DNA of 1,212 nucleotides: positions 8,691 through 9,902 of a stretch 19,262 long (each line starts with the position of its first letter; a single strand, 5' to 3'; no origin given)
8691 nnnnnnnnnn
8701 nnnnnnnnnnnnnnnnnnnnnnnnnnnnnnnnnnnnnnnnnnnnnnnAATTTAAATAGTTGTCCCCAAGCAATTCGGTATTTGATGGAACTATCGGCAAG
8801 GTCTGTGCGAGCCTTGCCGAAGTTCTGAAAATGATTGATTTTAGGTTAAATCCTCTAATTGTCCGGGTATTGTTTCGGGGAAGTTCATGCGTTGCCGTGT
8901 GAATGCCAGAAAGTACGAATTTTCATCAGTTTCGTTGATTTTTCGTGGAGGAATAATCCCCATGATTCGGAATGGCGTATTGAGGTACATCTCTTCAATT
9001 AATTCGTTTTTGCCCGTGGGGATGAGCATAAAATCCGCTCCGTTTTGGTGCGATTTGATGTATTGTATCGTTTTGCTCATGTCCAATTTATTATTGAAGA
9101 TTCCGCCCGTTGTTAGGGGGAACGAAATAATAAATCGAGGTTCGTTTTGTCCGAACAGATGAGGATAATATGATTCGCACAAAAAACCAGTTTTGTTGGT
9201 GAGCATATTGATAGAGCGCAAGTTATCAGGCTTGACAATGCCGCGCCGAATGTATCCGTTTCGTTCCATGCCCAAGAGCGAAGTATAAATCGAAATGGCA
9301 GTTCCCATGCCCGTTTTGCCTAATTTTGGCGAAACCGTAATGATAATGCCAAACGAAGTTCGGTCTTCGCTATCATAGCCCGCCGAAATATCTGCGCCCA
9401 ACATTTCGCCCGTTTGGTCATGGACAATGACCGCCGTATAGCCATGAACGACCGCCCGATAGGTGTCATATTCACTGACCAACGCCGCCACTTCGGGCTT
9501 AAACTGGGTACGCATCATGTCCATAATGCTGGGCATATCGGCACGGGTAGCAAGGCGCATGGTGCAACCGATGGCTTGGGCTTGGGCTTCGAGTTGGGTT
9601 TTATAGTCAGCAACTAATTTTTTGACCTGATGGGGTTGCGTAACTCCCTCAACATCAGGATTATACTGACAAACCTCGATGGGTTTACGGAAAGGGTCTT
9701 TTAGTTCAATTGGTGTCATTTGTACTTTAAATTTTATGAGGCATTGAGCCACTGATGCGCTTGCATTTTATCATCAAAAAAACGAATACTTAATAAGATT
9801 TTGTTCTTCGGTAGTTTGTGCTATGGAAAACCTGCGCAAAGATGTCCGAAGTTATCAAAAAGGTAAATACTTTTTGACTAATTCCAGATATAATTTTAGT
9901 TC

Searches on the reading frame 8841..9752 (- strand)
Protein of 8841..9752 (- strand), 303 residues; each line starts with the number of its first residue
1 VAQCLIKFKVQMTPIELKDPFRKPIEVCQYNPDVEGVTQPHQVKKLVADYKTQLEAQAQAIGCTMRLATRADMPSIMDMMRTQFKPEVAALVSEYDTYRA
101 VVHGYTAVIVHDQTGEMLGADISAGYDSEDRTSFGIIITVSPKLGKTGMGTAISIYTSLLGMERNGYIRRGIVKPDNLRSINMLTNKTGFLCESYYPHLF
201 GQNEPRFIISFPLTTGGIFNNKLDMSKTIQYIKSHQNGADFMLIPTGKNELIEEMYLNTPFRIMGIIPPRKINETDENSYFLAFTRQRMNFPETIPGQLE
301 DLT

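Call 8: search_protein_families(library=pfam, proteins=[window:8841-9752:-])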
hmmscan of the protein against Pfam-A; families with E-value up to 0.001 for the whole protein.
window:8841-9752:- (303 aa): 0 families

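Call 31: search_protein_families(library=pfam, proteins=[window:8841-9752:-], max_evalue=1)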
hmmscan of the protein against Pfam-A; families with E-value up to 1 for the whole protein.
window:8841-9752:- (303 aa): 1 family
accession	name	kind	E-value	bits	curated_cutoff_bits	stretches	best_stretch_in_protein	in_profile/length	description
PF13489.12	Methyltransf_23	-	0.08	13.1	27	1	20-98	52-122/164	Methyltransferase domain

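Call 51: search_protein_families(library=ncbifam, proteins=[window:8841-9752:-], max_evalue=0.1)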
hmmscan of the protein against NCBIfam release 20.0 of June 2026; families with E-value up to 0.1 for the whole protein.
window:8841-9752:- (303 aa): 1 family
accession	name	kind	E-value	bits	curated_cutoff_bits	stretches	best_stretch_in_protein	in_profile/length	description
NF008522.0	PRK11449.1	equivalog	0.055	12.6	481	1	51-120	106-174/259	metal-dependent hydrolase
